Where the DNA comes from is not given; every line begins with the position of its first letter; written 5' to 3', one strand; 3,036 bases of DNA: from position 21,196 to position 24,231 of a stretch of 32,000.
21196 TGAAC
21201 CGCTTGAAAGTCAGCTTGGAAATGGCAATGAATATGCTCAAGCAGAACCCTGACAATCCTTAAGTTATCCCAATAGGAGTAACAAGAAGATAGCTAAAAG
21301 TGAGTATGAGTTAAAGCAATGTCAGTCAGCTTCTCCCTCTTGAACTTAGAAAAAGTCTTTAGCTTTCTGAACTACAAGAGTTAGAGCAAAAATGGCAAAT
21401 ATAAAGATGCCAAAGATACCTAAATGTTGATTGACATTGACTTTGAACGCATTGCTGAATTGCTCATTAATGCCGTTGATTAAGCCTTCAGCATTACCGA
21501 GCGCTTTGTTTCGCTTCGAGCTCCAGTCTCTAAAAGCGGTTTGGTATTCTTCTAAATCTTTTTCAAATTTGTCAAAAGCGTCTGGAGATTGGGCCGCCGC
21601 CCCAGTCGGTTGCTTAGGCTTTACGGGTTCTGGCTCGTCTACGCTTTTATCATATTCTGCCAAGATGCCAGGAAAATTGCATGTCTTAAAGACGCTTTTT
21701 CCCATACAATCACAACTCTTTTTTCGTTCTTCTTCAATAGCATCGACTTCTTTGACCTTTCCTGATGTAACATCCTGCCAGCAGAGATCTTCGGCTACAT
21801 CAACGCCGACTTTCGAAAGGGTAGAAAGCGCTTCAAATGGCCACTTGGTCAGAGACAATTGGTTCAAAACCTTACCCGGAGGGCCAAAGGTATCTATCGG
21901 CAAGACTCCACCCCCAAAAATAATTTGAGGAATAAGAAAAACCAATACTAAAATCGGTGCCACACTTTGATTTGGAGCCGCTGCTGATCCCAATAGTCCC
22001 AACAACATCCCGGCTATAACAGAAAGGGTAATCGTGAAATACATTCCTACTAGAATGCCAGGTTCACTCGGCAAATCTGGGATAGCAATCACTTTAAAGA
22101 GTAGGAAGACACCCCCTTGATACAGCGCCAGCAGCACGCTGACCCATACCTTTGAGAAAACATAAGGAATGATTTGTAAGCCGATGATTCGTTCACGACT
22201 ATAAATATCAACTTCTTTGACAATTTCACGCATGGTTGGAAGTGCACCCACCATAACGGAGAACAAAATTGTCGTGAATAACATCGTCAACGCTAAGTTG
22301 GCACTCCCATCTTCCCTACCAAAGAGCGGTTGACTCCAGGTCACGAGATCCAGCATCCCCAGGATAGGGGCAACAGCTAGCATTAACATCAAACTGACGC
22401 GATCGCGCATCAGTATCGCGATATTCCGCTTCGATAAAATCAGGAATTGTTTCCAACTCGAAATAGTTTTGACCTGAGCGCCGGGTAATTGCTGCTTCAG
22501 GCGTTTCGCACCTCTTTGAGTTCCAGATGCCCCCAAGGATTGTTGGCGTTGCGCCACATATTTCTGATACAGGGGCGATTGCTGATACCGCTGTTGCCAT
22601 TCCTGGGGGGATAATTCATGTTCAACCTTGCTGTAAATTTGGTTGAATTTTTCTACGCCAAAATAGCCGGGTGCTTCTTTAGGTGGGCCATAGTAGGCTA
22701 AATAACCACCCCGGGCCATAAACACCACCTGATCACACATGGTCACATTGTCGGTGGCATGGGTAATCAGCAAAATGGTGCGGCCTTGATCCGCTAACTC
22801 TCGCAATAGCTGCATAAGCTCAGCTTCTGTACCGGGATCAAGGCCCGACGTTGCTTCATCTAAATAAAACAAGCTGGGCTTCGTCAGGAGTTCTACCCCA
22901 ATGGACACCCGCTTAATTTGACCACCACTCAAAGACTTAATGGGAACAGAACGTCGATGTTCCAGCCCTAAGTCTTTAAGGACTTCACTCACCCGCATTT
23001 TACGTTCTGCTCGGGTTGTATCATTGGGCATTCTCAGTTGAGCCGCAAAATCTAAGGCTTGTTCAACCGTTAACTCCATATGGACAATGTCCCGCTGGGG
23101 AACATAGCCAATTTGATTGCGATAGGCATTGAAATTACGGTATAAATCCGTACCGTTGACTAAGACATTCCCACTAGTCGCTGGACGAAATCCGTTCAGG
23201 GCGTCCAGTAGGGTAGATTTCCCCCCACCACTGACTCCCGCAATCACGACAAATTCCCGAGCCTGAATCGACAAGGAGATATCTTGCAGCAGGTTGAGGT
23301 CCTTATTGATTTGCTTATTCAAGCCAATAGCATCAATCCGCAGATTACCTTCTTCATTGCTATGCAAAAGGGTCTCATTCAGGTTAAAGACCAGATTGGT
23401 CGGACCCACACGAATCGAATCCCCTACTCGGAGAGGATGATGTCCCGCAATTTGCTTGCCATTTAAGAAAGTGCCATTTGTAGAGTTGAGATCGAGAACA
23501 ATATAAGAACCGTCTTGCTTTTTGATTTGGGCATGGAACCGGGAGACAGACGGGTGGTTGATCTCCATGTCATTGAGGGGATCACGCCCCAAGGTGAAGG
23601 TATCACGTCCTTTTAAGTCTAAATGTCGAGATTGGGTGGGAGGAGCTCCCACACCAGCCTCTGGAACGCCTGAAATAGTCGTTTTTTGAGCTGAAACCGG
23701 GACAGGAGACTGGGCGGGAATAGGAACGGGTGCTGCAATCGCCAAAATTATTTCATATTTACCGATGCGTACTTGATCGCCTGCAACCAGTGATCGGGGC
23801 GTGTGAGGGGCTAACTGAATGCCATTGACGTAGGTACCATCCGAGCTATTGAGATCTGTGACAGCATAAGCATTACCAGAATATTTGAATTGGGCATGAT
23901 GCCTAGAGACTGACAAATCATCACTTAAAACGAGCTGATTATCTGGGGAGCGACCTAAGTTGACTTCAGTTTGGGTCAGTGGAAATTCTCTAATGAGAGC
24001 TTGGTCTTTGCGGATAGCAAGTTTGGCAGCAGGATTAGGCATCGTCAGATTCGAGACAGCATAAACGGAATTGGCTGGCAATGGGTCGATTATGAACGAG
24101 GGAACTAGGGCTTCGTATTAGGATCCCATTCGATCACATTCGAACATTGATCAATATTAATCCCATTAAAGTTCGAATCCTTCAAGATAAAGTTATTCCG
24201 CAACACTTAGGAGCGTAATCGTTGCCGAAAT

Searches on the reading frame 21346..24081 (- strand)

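Call 80: search_protein_families(library=pfam, proteins=[window:21346-24081:-])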
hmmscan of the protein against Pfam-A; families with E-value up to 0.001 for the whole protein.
window:21346-24081:- (911 aa): 7 families
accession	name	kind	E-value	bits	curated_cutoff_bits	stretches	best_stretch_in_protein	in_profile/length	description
PF00498.31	FHA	-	7.7e-39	132.4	20.7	2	163-226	2-67/67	FHA domain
PF00005.33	ABC_tran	-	2.9e-28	99.6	25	1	265-412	1-137/137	ABC transporter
PF16697.10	Yop-YscD_cpl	-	2.5e-25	89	33.2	2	150-233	8-91/94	Inner membrane component of T3SS, cytoplasmic domain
PF01061.29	ABC2_membrane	-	1.3e-17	64.5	26.9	1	545-753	2-207/211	ABC-2 type transporter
PF13304.12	AAA_21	-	9.6e-09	36.2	27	1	316-441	174-298/304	AAA domain, putative AbiEii toxin, Type IV TA system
PF02463.25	SMC_N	-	3.2e-06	27.2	40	1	275-454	24-210/220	RecF/RecN/SMC N terminal domain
PF13555.12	AAA_29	-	0.00037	20.6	27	1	270-296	17-43/61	P-loop containing region of AAA domain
